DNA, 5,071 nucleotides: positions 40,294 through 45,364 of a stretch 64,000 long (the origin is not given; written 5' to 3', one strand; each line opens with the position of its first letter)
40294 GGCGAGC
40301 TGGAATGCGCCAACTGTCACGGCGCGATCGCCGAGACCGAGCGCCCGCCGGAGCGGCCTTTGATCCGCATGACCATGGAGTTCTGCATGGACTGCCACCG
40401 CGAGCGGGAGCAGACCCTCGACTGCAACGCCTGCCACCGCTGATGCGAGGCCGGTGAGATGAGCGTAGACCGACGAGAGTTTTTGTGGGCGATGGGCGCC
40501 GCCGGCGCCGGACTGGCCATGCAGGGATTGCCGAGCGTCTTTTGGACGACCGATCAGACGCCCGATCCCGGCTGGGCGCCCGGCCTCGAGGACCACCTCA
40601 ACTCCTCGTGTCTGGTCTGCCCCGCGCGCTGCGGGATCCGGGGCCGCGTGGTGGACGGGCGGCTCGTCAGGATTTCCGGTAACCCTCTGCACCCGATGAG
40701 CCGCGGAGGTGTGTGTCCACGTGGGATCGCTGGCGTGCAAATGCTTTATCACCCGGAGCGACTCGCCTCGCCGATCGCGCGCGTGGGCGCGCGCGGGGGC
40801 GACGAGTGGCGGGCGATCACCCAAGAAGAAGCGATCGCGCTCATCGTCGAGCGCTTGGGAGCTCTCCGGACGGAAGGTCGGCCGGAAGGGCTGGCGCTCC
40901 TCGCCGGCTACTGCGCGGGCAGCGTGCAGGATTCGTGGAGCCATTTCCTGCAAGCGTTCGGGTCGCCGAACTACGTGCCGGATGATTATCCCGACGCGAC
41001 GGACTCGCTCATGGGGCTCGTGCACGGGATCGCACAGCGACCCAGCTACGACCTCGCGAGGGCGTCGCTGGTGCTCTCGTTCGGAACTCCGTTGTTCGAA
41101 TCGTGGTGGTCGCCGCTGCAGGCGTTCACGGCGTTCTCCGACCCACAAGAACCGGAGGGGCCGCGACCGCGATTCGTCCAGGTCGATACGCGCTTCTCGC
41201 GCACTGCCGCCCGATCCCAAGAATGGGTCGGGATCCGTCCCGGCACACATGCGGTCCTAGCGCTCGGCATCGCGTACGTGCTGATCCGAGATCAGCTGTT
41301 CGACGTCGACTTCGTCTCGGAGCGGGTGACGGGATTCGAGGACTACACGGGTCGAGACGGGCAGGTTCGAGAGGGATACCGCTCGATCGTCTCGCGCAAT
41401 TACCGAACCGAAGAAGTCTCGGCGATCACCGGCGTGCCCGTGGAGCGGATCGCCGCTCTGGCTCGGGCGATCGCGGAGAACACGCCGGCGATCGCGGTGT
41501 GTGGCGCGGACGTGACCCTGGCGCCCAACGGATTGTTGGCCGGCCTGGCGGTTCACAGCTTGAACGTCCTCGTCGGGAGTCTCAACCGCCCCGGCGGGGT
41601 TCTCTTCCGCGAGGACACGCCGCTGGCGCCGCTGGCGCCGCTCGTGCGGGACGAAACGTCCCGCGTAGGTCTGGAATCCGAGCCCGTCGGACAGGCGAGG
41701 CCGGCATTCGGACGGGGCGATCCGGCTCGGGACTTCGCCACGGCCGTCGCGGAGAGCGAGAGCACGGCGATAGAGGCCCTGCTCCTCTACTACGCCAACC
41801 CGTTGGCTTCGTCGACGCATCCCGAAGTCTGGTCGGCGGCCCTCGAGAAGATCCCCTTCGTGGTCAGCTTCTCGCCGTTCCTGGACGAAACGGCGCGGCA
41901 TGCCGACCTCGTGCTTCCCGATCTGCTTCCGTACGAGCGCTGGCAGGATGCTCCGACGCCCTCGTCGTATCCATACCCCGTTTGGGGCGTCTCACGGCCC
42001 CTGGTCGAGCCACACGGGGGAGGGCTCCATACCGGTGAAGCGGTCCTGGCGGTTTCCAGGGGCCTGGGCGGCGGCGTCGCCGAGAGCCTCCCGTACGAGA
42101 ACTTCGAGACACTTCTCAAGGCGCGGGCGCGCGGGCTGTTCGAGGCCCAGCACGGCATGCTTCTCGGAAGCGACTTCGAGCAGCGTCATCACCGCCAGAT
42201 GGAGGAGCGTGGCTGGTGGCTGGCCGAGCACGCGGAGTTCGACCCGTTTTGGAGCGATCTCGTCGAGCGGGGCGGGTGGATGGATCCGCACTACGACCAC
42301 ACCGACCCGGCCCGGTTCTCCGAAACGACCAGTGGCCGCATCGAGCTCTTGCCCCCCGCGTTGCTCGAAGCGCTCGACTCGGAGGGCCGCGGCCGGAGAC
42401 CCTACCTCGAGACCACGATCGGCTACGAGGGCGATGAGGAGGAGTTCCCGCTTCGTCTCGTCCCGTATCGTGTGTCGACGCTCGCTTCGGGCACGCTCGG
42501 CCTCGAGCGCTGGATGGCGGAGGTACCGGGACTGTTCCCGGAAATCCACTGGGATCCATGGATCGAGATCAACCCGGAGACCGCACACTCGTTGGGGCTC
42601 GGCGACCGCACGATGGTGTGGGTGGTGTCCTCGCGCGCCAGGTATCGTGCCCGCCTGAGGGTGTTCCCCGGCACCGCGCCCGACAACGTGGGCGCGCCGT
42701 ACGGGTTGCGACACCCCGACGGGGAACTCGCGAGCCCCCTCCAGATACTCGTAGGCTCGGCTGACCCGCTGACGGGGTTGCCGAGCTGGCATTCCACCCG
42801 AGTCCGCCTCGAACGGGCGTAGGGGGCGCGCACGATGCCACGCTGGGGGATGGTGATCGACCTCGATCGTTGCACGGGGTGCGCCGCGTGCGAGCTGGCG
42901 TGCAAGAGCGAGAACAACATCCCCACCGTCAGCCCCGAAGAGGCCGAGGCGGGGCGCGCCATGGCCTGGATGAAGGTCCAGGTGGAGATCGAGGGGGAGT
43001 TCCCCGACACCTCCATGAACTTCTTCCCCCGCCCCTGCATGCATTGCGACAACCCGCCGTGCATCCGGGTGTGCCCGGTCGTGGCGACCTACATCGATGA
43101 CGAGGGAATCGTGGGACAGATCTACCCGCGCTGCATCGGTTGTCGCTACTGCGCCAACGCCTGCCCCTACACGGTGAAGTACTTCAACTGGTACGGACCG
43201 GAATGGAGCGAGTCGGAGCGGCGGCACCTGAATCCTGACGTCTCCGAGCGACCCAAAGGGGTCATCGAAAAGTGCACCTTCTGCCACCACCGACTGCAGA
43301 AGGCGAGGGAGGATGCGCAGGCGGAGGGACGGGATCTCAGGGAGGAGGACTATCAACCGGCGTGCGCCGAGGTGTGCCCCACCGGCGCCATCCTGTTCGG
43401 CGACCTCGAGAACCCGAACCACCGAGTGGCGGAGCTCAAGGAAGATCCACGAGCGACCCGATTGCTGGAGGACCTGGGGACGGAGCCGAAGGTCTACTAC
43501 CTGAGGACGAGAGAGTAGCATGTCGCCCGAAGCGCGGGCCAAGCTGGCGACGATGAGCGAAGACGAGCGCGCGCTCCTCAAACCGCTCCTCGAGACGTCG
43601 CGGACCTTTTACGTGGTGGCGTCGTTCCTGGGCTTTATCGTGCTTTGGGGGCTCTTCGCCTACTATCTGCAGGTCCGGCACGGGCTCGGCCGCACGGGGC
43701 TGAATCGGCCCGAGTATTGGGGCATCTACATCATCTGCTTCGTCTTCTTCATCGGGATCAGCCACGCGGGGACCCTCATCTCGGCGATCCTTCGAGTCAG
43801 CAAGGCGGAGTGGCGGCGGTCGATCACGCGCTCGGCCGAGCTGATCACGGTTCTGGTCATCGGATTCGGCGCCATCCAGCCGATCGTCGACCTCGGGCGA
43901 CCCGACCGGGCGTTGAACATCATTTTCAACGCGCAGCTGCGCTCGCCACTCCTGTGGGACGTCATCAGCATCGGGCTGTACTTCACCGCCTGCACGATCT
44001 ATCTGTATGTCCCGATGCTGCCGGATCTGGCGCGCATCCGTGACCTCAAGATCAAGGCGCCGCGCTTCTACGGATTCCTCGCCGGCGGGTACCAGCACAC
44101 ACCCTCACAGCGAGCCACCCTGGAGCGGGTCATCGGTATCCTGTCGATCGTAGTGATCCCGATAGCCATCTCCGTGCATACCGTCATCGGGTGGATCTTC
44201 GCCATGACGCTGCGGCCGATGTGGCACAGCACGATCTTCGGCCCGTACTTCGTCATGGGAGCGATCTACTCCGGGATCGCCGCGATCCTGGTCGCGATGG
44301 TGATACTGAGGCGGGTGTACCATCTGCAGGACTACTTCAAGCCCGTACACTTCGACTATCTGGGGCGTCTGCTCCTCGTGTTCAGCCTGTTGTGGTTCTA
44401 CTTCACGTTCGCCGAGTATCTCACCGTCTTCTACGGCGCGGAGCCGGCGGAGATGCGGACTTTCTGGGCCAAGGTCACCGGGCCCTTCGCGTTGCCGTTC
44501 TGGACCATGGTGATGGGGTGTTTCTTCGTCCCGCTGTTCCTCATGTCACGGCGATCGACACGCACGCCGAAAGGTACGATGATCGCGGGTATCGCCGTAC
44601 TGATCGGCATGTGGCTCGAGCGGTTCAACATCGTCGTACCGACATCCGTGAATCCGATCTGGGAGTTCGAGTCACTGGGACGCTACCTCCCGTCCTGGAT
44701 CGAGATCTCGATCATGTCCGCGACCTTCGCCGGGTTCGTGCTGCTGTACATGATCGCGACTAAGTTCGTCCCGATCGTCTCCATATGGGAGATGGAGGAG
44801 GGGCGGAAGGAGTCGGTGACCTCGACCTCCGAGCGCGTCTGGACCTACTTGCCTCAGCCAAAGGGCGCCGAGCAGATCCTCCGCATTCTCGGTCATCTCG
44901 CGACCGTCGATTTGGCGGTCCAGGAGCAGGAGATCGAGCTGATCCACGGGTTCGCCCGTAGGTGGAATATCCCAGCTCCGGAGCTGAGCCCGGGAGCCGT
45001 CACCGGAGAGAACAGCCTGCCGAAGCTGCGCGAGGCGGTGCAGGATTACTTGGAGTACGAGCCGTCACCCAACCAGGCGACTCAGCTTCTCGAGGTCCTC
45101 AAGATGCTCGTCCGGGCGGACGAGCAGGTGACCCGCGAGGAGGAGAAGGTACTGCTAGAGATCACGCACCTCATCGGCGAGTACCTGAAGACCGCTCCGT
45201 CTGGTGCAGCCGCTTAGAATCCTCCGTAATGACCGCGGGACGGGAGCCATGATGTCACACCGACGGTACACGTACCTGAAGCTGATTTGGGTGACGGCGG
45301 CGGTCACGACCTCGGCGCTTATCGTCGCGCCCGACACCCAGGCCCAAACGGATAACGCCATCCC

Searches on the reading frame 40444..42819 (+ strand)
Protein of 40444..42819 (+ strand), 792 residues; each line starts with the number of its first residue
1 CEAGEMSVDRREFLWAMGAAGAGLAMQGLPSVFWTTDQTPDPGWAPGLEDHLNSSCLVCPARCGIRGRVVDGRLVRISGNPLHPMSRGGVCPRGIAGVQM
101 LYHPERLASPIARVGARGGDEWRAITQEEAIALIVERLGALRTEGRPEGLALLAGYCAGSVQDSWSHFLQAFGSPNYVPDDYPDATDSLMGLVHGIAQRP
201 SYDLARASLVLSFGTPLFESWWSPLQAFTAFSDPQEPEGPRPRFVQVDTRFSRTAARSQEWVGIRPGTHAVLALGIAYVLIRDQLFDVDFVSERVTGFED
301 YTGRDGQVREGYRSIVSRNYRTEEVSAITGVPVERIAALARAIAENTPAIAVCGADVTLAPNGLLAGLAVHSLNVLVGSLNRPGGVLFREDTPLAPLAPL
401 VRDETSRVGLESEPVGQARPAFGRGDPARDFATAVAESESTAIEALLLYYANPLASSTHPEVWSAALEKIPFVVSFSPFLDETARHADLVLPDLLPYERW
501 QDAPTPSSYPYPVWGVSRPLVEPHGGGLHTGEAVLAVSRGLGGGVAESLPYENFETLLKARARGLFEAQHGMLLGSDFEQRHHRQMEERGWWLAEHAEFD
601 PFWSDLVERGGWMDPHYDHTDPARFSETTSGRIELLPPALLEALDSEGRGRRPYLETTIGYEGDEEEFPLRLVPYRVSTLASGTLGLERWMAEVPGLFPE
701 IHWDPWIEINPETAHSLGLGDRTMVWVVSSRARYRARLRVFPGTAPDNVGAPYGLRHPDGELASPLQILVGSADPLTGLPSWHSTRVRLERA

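Call 23: search_protein_families(library=pfam, proteins=[window:40444-42819:+], max_evalue=0.0001)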
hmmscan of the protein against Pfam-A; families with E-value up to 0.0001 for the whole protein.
window:40444-42819:+ (792 aa): 3 families
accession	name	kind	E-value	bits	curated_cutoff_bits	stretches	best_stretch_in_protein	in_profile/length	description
PF00384.28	Molybdopterin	-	9.9e-18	64.7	24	1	106-499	1-316/353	Molybdopterin oxidoreductase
PF04879.21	Molybdop_Fe4S4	-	7.3e-11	42.3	22.7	1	54-103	6-55/55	Molybdopterin oxidoreductase Fe4S4 domain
PF01568.27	Molydop_binding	-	1.3e-09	38.5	26.8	1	705-785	29-109/110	Molydopterin dinucleotide binding domain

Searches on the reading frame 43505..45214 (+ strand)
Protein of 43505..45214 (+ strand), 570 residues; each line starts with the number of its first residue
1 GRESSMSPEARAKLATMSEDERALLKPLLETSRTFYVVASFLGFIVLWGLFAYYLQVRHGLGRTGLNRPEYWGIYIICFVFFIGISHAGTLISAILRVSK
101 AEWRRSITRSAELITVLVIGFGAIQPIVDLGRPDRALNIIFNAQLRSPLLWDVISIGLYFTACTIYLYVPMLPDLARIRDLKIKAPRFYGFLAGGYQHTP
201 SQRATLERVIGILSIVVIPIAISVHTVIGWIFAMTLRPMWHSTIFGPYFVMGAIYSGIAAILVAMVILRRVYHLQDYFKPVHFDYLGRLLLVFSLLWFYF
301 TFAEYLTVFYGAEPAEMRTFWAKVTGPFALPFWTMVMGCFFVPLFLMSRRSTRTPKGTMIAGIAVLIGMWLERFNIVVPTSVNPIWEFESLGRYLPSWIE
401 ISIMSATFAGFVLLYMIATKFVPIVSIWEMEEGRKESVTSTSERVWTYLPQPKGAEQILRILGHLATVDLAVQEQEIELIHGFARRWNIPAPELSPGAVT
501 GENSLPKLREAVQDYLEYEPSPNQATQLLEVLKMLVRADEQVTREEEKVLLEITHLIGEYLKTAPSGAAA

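Call 23: search_protein_families(library=pfam, proteins=[window:43505-45214:+], max_evalue=0.0001)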
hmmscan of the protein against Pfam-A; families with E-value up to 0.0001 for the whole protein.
window:43505-45214:+ (570 aa): 2 families
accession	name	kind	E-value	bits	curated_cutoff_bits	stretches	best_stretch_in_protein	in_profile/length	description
PF03916.19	NrfD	-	7.5e-36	124.8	25.8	1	68-380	7-308/313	Polysulphide reductase, NrfD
PF05099.18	TerB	-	8.3e-05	23.3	24.4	0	461-558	7-107/118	Tellurite resistance protein TerB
